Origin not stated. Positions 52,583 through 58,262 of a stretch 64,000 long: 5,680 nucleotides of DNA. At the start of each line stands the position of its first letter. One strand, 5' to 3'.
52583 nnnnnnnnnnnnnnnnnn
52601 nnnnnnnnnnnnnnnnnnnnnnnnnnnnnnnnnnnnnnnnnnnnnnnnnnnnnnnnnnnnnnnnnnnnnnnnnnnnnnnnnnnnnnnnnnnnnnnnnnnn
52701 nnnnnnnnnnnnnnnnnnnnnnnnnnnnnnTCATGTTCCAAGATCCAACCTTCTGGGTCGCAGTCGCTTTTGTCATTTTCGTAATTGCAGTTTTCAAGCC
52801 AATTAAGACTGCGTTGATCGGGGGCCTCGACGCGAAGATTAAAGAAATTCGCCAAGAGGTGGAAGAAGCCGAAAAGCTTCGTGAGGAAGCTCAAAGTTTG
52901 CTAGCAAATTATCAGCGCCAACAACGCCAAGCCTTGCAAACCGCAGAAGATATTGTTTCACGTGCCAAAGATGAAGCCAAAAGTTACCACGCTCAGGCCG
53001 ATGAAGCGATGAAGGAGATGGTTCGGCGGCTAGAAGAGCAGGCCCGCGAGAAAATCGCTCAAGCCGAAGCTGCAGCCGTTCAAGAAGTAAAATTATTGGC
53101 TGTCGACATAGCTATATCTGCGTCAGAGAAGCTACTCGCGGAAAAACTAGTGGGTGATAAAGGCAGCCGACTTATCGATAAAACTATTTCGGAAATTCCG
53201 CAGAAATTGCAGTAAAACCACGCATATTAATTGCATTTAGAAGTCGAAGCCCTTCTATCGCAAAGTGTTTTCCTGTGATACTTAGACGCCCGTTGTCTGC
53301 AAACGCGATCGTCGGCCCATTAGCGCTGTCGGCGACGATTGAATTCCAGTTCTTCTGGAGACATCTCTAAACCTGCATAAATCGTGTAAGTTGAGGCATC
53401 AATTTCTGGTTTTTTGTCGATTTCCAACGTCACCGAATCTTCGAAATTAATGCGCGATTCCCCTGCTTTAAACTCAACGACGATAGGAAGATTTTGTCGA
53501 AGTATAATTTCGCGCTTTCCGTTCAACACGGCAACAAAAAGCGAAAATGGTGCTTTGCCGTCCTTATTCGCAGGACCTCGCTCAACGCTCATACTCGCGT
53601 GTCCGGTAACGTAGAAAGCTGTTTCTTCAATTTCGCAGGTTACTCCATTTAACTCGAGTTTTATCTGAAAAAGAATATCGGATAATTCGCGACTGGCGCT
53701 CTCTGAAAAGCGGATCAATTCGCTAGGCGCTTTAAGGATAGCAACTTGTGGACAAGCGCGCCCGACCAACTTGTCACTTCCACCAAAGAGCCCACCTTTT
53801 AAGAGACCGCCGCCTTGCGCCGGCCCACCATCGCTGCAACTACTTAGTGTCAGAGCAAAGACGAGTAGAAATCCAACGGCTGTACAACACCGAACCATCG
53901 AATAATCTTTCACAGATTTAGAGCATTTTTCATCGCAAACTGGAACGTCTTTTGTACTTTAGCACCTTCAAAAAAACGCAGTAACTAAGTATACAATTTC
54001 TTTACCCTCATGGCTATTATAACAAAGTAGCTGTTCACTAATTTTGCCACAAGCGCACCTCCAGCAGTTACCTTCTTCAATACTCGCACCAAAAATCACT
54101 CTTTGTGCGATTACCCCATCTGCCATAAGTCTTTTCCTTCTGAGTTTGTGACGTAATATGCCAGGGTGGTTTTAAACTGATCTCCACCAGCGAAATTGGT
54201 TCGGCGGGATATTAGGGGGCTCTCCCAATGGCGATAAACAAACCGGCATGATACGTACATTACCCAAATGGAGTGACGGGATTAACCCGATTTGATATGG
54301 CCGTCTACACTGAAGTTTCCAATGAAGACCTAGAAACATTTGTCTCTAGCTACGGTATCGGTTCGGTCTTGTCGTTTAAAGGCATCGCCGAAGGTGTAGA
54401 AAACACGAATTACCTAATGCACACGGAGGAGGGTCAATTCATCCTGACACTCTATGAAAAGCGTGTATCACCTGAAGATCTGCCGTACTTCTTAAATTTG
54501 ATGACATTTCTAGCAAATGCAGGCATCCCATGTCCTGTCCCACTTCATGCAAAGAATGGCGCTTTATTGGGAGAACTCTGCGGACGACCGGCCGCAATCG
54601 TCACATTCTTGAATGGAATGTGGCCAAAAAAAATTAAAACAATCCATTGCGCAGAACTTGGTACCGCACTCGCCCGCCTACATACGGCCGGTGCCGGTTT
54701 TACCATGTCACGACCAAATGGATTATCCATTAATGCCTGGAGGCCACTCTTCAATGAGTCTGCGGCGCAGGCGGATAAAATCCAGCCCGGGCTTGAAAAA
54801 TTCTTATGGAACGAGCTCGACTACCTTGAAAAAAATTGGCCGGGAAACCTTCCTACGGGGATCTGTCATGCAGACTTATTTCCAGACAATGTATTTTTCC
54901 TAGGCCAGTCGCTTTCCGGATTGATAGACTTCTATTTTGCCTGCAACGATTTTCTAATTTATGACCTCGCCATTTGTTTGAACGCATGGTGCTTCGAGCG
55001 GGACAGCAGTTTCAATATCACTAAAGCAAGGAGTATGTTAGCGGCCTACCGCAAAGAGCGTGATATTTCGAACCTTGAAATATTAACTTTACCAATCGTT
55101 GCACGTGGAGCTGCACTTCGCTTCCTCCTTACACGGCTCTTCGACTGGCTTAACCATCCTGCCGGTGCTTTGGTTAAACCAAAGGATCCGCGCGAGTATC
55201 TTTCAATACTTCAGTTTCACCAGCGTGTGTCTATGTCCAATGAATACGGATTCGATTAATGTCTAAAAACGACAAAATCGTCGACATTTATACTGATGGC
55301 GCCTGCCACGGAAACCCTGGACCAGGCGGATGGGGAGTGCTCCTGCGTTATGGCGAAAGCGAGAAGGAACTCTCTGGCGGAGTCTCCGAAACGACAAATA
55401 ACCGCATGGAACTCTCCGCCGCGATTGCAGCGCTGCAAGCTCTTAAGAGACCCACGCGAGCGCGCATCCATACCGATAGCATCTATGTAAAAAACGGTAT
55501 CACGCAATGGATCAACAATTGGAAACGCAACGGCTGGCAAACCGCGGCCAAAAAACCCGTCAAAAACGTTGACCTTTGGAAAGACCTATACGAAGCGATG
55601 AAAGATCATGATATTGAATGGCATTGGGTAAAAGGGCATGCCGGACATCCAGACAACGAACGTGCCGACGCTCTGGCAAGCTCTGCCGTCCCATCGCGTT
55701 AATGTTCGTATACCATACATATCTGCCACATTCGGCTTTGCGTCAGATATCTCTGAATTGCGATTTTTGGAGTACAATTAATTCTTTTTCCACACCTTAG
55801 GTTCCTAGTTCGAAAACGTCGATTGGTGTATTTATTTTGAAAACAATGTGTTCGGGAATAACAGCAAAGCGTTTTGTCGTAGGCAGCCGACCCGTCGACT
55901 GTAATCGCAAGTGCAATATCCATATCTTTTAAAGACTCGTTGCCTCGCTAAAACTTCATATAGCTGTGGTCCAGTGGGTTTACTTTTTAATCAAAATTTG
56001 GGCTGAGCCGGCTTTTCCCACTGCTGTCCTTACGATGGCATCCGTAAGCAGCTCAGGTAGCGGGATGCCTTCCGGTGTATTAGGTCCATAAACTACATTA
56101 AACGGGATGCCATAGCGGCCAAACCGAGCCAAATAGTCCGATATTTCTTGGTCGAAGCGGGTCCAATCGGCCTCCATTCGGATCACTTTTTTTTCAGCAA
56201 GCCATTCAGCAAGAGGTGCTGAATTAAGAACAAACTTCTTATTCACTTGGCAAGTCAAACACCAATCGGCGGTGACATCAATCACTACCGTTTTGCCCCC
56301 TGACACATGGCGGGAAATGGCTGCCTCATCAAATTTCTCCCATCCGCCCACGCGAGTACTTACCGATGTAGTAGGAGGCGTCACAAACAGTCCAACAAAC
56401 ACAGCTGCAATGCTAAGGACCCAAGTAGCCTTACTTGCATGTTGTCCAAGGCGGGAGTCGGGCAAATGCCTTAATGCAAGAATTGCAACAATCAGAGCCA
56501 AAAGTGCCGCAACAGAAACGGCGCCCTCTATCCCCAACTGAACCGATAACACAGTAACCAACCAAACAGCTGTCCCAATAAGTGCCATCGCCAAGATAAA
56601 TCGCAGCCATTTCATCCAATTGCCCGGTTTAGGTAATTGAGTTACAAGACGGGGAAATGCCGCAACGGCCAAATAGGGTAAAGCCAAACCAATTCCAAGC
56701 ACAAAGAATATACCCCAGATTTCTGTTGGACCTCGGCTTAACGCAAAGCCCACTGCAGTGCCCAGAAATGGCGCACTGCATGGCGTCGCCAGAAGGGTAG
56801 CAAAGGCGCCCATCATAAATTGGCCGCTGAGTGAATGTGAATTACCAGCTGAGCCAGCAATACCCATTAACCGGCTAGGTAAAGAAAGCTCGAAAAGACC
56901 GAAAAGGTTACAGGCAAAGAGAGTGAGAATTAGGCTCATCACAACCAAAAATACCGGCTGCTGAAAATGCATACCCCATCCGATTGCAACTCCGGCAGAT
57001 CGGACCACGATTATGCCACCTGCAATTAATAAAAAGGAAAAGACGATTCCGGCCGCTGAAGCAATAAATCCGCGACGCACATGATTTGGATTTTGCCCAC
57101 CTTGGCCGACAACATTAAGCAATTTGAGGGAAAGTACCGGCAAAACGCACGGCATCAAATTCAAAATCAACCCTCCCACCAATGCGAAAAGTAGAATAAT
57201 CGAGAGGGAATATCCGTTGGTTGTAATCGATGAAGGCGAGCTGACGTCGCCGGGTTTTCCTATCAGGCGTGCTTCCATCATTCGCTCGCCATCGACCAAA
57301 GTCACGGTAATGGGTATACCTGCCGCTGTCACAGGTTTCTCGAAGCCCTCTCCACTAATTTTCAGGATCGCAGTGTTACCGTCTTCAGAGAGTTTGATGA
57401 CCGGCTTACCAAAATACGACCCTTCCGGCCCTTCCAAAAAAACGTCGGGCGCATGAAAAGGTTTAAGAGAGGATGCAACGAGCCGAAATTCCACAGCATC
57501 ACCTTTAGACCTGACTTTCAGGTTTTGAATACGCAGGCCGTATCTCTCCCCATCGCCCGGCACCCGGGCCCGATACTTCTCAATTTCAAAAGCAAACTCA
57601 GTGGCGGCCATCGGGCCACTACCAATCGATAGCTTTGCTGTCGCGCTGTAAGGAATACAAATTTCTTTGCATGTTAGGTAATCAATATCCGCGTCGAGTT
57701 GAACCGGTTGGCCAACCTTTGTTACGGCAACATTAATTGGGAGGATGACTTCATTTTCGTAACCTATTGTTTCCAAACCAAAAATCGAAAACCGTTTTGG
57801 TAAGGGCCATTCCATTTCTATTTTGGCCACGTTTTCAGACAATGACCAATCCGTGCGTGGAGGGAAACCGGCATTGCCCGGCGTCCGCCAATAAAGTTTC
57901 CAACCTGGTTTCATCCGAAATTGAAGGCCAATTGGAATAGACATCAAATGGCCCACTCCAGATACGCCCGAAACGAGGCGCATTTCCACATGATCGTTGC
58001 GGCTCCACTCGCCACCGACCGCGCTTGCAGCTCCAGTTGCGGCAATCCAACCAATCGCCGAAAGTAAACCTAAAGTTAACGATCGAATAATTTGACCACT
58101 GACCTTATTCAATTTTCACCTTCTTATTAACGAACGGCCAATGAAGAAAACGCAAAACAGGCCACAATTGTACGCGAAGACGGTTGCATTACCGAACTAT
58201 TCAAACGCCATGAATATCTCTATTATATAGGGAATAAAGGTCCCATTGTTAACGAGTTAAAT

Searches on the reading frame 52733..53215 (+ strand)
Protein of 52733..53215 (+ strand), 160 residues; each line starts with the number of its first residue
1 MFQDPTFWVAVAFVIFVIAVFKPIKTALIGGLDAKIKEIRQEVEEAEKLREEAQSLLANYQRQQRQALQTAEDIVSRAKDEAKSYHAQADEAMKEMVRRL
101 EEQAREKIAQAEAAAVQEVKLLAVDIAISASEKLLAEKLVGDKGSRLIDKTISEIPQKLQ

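Call 42: search_protein_families(library=pfam, proteins=[window:52733-53215:+], max_evalue=0.00001)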
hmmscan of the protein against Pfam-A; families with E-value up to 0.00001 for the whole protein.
window:52733-53215:+ (160 aa): 2 families
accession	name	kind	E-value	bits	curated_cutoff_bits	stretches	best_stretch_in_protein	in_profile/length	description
PF00430.23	ATP-synt_B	-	6.7e-19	68.7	28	1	7-135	3-131/132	ATP synthase B/B' CF(0)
PF05405.19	Mt_ATP-synt_B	-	4.6e-07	30.1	21.7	1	8-105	18-112/163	Mitochondrial ATP synthase B chain precursor (ATP-synt_B)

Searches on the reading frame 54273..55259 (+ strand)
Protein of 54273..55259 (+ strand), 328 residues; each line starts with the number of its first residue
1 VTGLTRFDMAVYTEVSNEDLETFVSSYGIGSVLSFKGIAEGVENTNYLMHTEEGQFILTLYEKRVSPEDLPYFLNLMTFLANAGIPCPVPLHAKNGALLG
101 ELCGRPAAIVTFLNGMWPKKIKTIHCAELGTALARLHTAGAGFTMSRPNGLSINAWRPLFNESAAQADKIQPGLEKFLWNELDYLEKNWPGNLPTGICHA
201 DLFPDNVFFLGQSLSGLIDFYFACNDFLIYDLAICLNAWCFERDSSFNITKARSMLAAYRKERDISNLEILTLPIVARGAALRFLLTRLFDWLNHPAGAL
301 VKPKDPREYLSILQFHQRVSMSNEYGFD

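Call 42: search_protein_families(library=pfam, proteins=[window:54273-55259:+], max_evalue=0.00001)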
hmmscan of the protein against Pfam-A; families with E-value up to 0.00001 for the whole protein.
window:54273-55259:+ (328 aa): 1 family
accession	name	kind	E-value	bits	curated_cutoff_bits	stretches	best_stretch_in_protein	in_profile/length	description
PF01636.29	APH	-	5.4e-47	161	23.2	1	35-263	2-237/239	Phosphotransferase enzyme family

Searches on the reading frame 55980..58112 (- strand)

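Call 42: search_protein_families(library=pfam, proteins=[window:55980-58112:-], max_evalue=0.00001)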
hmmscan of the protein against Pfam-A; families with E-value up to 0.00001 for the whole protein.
window:55980-58112:- (710 aa): 3 families
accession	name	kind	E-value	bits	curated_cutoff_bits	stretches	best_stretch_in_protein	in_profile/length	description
PF02683.22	DsbD_TM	-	1.9e-21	76.8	27.1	1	305-520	3-216/219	Cytochrome C biogenesis protein transmembrane domain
PF11412.14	DsbD_N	-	2e-20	73.4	25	1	61-157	22-112/119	Thiol:disulfide interchange protein DsbD, N-terminal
PF13899.12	Thioredoxin_7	-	6.7e-13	49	27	1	591-677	2-83/83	Thioredoxin-like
